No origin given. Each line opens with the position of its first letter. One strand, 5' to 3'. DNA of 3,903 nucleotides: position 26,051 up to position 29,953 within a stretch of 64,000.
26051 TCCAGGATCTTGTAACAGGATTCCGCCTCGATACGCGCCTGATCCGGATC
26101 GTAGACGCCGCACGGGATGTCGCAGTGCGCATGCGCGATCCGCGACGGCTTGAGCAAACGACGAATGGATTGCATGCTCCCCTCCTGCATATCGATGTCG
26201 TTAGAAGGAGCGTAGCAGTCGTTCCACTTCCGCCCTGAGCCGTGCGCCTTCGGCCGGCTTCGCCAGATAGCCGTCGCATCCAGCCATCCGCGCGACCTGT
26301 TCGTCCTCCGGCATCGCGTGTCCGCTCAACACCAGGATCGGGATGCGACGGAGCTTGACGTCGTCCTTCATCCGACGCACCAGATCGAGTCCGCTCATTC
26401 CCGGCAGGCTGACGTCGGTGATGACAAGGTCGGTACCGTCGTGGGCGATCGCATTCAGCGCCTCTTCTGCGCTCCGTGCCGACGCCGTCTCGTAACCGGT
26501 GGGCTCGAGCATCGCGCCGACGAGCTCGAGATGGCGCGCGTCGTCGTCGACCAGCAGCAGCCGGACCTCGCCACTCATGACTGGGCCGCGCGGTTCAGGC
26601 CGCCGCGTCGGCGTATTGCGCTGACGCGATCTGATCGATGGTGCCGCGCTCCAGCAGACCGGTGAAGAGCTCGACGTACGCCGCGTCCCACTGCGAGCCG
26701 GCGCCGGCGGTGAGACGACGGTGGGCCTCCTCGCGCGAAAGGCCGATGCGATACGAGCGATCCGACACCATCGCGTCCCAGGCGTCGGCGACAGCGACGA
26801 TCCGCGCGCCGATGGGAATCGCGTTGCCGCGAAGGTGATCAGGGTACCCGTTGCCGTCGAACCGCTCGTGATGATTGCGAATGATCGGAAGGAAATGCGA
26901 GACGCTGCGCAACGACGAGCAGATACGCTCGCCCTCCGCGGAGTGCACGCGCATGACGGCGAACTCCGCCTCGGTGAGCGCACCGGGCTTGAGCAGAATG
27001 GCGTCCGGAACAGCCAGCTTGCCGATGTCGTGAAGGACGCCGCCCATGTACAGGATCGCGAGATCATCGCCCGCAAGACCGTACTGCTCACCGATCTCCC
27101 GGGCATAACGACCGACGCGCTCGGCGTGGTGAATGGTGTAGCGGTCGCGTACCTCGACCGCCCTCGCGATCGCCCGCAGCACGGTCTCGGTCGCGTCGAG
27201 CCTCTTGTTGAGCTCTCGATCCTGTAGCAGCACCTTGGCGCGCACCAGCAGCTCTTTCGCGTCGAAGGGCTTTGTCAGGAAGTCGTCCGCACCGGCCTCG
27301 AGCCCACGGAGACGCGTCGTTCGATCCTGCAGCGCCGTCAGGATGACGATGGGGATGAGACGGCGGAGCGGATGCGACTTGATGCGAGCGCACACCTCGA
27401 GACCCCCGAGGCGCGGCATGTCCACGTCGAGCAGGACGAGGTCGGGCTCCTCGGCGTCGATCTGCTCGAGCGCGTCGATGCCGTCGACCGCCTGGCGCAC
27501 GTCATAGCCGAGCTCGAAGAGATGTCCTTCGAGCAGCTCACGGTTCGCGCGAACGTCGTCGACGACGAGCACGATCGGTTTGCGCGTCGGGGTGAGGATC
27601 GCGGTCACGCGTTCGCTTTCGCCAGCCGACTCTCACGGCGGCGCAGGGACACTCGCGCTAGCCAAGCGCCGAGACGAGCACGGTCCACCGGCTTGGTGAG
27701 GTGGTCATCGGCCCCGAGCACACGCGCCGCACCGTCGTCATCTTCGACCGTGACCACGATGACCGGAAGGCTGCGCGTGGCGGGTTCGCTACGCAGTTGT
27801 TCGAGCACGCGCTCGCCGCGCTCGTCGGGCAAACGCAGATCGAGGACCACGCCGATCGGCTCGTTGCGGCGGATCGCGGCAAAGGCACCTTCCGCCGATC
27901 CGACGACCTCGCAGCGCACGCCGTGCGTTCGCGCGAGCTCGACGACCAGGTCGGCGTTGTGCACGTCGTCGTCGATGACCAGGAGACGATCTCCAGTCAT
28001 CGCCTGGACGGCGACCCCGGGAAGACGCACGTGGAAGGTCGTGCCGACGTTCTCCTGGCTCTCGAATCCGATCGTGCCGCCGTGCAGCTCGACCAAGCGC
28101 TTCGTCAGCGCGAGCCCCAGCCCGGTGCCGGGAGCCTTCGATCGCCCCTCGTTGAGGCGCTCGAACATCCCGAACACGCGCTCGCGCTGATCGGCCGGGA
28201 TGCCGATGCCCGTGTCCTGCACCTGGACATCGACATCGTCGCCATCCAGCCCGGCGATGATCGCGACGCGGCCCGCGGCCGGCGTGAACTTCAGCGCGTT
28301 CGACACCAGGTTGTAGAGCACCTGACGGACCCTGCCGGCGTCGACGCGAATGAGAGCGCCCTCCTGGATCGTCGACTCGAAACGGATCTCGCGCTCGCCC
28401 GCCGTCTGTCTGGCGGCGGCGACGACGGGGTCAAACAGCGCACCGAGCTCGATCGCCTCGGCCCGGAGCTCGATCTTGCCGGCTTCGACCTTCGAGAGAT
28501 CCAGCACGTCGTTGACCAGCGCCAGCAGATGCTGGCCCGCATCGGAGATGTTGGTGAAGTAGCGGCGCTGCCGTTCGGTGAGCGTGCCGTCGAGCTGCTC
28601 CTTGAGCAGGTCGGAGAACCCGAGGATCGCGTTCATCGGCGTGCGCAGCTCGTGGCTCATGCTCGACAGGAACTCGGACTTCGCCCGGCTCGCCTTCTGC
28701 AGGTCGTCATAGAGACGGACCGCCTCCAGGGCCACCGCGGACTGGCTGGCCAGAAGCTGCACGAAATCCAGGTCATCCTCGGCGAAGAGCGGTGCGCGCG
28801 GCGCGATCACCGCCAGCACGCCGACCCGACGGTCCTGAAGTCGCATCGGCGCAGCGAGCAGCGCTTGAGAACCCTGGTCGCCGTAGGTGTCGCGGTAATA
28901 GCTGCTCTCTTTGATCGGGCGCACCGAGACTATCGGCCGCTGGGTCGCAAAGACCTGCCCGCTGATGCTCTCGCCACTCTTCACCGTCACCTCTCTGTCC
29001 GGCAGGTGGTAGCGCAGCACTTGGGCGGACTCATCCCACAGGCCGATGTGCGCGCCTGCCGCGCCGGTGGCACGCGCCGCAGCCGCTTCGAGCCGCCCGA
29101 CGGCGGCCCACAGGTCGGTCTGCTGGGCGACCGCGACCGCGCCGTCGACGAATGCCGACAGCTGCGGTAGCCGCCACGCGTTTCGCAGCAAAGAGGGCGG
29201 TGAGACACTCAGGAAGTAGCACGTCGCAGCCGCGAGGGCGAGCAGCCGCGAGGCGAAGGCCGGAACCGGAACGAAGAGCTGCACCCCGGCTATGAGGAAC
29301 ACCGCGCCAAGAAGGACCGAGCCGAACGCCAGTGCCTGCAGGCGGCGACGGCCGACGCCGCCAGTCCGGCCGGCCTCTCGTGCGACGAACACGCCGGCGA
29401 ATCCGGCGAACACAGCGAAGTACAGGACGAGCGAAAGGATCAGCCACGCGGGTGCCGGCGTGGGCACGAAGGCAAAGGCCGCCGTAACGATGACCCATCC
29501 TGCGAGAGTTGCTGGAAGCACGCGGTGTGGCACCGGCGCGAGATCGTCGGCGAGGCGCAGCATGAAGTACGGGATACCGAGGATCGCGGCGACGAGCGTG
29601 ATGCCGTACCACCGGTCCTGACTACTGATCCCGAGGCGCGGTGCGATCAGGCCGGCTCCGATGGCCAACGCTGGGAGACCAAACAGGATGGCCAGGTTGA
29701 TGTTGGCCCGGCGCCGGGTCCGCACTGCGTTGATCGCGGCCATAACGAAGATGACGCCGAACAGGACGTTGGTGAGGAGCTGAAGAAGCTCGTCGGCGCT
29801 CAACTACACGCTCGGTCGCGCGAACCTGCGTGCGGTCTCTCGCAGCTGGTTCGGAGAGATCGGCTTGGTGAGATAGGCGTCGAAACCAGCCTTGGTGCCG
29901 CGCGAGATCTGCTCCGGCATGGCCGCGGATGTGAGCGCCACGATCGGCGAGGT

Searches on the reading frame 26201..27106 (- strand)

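Call 71: search_protein_families(library=pfam, proteins=[window:26201-27106:-], max_evalue=0.001)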
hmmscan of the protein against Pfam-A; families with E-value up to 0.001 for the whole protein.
window:26201-27106:- (301 aa): 1 family
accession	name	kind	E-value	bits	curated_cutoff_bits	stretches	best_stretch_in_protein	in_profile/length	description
PF00072.30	Response_reg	-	1.1e-23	84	30.2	1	184-294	2-110/111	Response regulator receiver domain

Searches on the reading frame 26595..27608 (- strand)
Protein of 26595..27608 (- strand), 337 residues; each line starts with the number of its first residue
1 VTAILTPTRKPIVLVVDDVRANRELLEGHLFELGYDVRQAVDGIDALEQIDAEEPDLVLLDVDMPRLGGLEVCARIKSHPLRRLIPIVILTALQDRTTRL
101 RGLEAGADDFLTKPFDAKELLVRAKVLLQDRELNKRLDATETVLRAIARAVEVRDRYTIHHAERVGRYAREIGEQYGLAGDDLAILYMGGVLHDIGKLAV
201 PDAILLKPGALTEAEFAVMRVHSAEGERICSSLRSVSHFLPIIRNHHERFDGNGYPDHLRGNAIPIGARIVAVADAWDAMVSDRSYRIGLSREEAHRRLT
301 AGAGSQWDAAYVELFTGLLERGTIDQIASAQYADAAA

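Call 71: search_protein_families(library=pfam, proteins=[window:26595-27608:-], max_evalue=0.001)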
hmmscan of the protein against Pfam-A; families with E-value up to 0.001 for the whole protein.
window:26595-27608:- (337 aa): 4 families
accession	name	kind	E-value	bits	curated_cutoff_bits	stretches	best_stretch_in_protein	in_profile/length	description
PF13487.12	HD_5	-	2.5e-31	109.2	27.2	1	147-309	3-168/170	HD domain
PF00072.30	Response_reg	-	7.8e-29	100.5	30.2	1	13-123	1-109/111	Response regulator receiver domain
PF01966.28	HD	-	1.2e-20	74.3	22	1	158-280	1-116/116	HD domain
PF08668.18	HDOD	-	0.00013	22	22.9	1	154-203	91-138/196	HDOD domain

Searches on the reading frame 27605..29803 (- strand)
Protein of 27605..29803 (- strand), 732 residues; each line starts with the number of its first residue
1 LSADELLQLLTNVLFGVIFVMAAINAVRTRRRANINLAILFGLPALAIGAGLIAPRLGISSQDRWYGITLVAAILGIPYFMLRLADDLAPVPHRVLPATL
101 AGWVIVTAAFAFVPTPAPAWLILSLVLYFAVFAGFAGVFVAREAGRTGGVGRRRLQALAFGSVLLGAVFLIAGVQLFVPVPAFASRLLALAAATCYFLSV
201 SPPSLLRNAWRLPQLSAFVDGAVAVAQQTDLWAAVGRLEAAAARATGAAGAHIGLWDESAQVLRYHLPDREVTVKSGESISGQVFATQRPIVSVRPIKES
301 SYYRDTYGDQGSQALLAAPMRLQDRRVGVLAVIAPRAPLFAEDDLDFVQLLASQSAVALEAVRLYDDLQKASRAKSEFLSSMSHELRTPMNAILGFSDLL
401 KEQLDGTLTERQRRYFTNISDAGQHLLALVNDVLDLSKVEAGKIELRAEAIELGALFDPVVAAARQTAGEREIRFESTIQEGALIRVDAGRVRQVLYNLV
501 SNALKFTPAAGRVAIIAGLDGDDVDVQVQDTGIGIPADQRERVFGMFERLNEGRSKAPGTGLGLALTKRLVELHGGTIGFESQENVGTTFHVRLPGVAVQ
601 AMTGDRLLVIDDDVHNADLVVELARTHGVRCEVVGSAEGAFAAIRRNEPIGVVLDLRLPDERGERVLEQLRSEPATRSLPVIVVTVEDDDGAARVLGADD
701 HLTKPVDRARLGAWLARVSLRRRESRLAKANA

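Call 71: search_protein_families(library=pfam, proteins=[window:27605-29803:-], max_evalue=0.001)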
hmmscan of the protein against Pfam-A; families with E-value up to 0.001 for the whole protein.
window:27605-29803:- (732 aa): 6 families
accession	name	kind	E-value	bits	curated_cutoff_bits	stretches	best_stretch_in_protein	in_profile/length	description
PF02518.31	HATPase_c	-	2.4e-29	102.5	26.4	1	488-595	2-108/111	Histidine kinase-, DNA gyrase B-, and HSP90-like ATPase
PF00512.31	HisKA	-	1.4e-21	76.7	26.9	1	374-442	1-66/66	His Kinase A (phospho-acceptor) domain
PF00072.30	Response_reg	-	2.1e-15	57.3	30.2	1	608-712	2-107/111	Response regulator receiver domain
PF13185.12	GAF_2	-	2.6e-12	47.5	28.6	1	242-360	15-136/136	GAF domain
PF01590.32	GAF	-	4.5e-12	47.1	22.4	1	244-359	15-133/133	GAF domain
PF13492.12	GAF_3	-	1.5e-07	32.3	27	1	242-360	13-128/129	GAF domain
